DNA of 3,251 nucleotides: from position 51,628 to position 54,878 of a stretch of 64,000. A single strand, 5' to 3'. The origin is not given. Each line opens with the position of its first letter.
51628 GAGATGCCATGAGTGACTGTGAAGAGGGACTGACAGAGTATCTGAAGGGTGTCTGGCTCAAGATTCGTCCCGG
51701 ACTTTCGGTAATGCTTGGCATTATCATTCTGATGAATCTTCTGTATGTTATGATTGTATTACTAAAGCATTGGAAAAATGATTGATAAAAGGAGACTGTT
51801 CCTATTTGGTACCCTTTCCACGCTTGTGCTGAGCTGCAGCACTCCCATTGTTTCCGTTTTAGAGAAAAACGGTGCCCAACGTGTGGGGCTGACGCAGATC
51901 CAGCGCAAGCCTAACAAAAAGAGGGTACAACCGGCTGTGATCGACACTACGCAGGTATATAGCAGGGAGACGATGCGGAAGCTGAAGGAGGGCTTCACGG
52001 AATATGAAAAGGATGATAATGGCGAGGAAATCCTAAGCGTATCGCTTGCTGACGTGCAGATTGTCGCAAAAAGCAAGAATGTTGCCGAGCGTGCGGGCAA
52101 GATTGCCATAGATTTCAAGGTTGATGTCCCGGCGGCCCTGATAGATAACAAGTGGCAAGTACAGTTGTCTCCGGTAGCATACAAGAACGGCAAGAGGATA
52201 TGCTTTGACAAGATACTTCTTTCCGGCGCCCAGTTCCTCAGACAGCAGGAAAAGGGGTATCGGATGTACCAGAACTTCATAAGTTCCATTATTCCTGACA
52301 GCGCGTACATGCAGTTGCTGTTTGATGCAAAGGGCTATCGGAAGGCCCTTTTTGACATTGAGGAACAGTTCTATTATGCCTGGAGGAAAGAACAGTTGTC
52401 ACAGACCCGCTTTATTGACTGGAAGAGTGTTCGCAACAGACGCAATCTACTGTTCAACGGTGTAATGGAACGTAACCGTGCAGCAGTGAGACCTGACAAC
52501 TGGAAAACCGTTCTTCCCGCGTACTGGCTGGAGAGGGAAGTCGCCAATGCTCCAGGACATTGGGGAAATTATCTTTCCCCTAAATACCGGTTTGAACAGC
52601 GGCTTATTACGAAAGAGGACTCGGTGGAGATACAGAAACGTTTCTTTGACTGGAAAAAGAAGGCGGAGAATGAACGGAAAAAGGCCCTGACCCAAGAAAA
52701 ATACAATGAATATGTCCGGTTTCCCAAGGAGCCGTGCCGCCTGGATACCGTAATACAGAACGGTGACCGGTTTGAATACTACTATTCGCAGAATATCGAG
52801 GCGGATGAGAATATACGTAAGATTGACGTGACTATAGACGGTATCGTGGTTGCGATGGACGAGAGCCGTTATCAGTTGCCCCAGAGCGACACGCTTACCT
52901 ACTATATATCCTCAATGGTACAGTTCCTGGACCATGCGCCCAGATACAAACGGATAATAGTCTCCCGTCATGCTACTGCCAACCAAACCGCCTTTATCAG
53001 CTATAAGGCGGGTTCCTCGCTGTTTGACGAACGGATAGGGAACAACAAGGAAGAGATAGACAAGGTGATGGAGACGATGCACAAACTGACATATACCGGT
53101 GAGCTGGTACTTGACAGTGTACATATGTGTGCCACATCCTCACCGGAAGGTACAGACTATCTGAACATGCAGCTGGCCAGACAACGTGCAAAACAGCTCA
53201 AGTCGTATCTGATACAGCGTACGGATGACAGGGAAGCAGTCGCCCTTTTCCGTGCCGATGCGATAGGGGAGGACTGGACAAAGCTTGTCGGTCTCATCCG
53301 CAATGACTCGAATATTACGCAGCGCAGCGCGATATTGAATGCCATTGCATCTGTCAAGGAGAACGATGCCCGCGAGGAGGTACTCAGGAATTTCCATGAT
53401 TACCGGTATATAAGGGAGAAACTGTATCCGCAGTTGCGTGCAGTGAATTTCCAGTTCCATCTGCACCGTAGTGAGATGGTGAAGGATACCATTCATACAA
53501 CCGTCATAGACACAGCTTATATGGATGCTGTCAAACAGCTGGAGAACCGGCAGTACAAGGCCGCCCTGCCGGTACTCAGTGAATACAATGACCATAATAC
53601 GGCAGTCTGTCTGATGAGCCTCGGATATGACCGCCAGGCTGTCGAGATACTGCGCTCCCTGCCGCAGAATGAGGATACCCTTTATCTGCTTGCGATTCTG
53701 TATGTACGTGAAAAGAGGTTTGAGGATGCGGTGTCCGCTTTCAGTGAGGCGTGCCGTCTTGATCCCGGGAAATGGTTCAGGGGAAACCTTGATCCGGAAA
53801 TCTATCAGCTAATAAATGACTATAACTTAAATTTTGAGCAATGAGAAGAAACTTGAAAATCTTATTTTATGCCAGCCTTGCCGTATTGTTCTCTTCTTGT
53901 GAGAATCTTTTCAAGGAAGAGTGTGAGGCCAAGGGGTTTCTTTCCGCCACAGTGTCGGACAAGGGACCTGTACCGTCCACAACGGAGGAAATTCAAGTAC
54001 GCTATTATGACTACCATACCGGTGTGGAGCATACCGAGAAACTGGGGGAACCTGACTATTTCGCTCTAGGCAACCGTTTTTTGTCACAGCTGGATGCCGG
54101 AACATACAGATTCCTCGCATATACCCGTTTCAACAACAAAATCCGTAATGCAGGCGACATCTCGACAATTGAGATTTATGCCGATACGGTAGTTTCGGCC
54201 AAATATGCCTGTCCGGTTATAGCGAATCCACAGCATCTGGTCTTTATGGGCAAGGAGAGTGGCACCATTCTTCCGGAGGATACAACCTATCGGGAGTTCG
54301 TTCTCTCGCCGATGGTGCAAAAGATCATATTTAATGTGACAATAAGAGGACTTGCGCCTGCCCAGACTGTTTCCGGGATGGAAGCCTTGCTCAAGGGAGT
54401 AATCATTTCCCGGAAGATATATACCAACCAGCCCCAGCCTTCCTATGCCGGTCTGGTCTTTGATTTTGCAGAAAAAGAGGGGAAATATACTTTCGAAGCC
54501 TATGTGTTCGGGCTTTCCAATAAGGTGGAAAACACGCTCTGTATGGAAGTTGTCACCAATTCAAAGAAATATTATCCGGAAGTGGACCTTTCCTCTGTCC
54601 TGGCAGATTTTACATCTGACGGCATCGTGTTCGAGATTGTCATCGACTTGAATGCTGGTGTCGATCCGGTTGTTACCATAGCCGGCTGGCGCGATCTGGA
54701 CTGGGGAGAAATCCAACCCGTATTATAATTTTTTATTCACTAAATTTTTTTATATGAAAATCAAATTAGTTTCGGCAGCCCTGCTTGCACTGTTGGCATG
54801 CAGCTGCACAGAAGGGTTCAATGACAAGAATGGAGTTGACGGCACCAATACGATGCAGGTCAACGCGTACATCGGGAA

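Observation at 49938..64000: An Mfa-type (type V pilus) fimbrial cluster transcriptionally fused to conjugative transposon traE-traJ, with ssb embedded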

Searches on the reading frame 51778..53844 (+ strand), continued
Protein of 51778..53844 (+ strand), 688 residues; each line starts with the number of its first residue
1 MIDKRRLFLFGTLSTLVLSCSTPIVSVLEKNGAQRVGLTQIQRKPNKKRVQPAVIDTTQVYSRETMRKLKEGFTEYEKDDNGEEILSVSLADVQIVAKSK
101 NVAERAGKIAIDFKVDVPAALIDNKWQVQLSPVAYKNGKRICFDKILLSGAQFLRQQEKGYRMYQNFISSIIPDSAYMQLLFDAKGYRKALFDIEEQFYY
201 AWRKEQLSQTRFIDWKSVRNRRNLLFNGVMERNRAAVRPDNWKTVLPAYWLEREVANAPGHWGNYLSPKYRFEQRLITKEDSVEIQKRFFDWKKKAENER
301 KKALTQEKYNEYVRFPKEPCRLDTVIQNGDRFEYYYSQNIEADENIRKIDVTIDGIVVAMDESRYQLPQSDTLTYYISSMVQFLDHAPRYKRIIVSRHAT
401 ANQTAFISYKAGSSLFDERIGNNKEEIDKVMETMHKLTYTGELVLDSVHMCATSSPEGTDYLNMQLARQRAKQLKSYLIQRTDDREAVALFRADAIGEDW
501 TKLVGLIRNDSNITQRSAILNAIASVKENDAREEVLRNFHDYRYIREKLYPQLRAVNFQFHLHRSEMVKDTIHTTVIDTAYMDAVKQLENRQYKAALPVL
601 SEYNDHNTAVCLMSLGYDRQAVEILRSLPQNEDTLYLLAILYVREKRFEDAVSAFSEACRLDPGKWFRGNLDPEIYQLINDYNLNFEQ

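Call 91: search_protein_families(library=pfam, proteins=[L030:16392-16700:+, L030:16697-17032:+], max_evalue=5)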
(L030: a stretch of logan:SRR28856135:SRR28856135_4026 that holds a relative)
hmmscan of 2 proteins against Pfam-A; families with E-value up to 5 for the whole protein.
L030:16392-16700:+ (102 aa): 1 family
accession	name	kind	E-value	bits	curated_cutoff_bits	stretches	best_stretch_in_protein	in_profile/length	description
PF04341.17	DUF485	-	0.075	13.5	28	1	53-99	4-49/88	Protein of unknown function, DUF485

L030:16697-17032:+ (111 aa): 0 families

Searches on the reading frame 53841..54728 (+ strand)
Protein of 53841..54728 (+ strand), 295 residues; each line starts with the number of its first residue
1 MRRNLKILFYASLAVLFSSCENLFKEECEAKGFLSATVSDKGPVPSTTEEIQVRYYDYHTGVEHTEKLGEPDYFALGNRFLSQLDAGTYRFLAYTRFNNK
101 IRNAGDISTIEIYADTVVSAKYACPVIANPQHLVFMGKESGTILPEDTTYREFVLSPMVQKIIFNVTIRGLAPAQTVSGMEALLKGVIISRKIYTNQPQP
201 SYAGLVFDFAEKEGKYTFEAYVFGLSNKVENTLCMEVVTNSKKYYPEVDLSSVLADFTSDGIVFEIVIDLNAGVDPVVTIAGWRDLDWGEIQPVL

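Call 3: search_protein_families(library=pfam, proteins=[window:53841-54728:+], max_evalue=0.01)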
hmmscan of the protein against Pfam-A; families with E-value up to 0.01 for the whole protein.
window:53841-54728:+ (295 aa): 1 family
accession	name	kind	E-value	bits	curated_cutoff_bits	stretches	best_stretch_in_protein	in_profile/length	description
PF08842.16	Mfa2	-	0.0055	16.8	21.2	1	73-283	52-271/277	Fimbrillin-A associated anchor proteins Mfa1 and Mfa2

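Call 5: search_protein_families(library=ncbifam, proteins=[window:53841-54728:+], max_evalue=0.01)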
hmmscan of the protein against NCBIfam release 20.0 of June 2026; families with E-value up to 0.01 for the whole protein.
window:53841-54728:+ (295 aa): 0 families

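Call 52: search_protein_families(library=pfam, proteins=[window:53841-54728:+], max_evalue=5)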
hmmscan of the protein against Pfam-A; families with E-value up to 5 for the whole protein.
window:53841-54728:+ (295 aa): 2 families
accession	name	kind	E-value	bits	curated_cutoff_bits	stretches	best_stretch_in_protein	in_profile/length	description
PF08842.16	Mfa2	-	0.0055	16.8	21.2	1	73-283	52-271/277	Fimbrillin-A associated anchor proteins Mfa1 and Mfa2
PF07495.19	Y_Y_Y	-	0.05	13.9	26.6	1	82-112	33-62/65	Y_Y_Y domain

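Call 74: search_solved_structures(query=A3, max_evalue=1)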
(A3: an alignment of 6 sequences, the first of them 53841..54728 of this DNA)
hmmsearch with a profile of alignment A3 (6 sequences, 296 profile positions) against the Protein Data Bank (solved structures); distinct sequences matched with E-value up to 1: 0.

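Call 77: find_homologous_proteins(query=window:53841-54728:+, max_evalue=0.001)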
Query window:53841-54728:+ (295 aa): 38 proteins with E <= 0.001 among 1085 candidates.
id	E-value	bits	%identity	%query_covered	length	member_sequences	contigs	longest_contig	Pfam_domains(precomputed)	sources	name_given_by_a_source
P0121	2.2e-183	626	94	100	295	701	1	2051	-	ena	-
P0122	1.2e-172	591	89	100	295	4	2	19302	-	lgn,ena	-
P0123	5.3e-165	566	98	87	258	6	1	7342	-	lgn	-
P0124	4.4e-147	507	77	97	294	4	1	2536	-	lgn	-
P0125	7.6e-147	506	77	97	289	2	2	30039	-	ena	-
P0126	2.9e-146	504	76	100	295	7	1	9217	PF08842.17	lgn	-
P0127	4.0e-145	501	75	99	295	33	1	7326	-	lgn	-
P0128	4.4e-143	494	98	77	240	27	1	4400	-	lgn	-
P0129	7.6e-127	441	70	95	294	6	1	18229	-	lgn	-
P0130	7.1e-126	437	69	94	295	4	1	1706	-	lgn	-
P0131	1.9e-125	436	99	67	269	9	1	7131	-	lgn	-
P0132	6.6e-99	349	57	95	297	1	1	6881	-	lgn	-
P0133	1.4e-97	345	54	96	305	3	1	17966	-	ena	-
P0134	6.8e-93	329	52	95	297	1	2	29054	-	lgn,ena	-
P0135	4.2e-91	323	53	95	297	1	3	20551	-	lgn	-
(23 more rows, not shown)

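Call 85: predict_structure(alignment_id=A5)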
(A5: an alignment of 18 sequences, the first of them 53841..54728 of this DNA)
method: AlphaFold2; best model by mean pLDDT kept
length: 295 residues; sequences in the alignment: 18
mean_pLDDT: 69.0   pTM: 0.64
mean pLDDT of the five models: 69.0, 61.7, 61.5, 57.6, 57.5
residues with pLDDT >= 90: 45; 70-90: 98; 50-70: 103; < 50: 49
segments of 3 or more residues with pLDDT < 50: 17-32, 40-48, 75-79, 135-149
pLDDT, mean of each block of 10 residues (from residue 1): 64 54 36 52 46 67 64 50 56 58 56 76 80 49 43 59 91 87 88 71 87 86 80 91 90 76 91 82 83 51
secondary structure, 60 per line:
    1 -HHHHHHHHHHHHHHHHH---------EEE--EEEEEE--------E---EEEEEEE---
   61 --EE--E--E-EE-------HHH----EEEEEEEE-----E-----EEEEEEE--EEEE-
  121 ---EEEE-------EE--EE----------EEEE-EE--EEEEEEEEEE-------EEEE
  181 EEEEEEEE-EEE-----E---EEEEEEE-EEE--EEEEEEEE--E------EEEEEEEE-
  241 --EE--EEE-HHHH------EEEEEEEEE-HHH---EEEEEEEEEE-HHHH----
elements in order: H2-18 E28-30 E33-38 E51-57 E88-95 E107-113 E116-119 E124-127 E151-154 E160-169 E177-188 E190-192 E202-208 E210-212 E215-222 E232-239 E247-249 H251-254 E261-269 E277-286 H288-291

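Call 87: fold_search(model_id=the predicted structure, library=pdb)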
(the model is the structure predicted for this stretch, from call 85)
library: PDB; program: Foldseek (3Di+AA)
matches with E <= 10: 1878; with E <= 0.001: 11
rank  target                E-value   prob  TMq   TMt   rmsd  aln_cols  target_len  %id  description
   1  4h40_B                2.4e-07  1.00  0.30  0.30  14.7       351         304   11  Crystal structure of a putative cell adhesion protein (BF2867) from Bacteroides fragilis NCTC 9343 at 2.57 A resolutio (released 2012-10-03)
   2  4h40_A                1.1e-06  1.00  0.31  0.30  14.3       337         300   11  Crystal structure of a putative cell adhesion protein (BF2867) from Bacteroides fragilis NCTC 9343 at 2.57 A resolutio (released 2012-10-03)
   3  5cag                  1.6e-06  1.00  0.32  0.33  17.5       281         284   14  Crystal structure of a putative adhesin (BACOVA_02677) from Bacteroides ovatus ATCC 8483 at 3.00 A resolution (PSI Commu (released 2015-10-14)
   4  3sy6_B                1.8e-05  1.00  0.32  0.34  14.2       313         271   13  Crystal structure of a fimbrial protein BF1861 [Bacteroides fragilis NCTC 9343] (BF1861) from Bacteroides fragilis NCT (released 2011-08-24)
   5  3t2l                  2.3e-05  1.00  0.27  0.28  17.5       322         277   10  Crystal structure of a Putative cell adhesion protein (BF1858) from Bacteroides fragilis NCTC 9343 at 2.33 A resolution (released 2011-08-10)
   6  3gf8                  4.1e-05  1.00  0.31  0.32  12.7       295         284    9  Crystal structure of putative polysaccharide binding proteins (DUF1812) (NP_809975.1) from BACTEROIDES THETAIOTAOMICRON  (released 2009-03-24)
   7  3pay_B                8.2e-05  1.00  0.34  0.32  14.5       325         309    9  Crystal structure of a putative adhesin (BACOVA_04077) from Bacteroides ovatus at 2.50 A resolution (released 2010-11-10)
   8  3pay_A                8.2e-05  1.00  0.34  0.33  13.9       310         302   10  Crystal structure of a putative adhesin (BACOVA_04077) from Bacteroides ovatus at 2.50 A resolution (released 2010-11-10)
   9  3pay_D                1.3e-04  1.00  0.36  0.34  13.4       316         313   10  Crystal structure of a putative adhesin (BACOVA_04077) from Bacteroides ovatus at 2.50 A resolution (released 2010-11-10)
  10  3pay_C                1.3e-04  1.00  0.34  0.33  14.2       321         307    8  Crystal structure of a putative adhesin (BACOVA_04077) from Bacteroides ovatus at 2.50 A resolution (released 2010-11-10)
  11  3up6_B                2.5e-04  0.95  0.25  0.23  16.9       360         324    9  Crystal structure of a putative cell adhesion protein (BACOVA_04078) from Bacteroides ovatus ATCC 8483 at 2.80 A resol (released 2011-12-21)
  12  3up6_A                1.3e-03  0.87  0.25  0.23  14.9       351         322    8  Crystal structure of a putative cell adhesion protein (BACOVA_04078) from Bacteroides ovatus ATCC 8483 at 2.80 A resol (released 2011-12-21)
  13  3kld_A                8.5e-03  0.15  0.12  0.10  22.5       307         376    8  PTPRG CNTN4 complex (released 2009-12-22)
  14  3jxa_A                9.0e-03  0.14  0.12  0.10  23.5       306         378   10  Immunoglobulin domains 1-4 of mouse CNTN4 (released 2009-12-22)
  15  7vmu_A                9.5e-03  0.13  0.12  0.16  19.2       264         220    8  Crystal Structure of SARS-CoV Spike Receptor-Binding Domain Complexed with Neutralizing Antibody (released 2021-11-03)
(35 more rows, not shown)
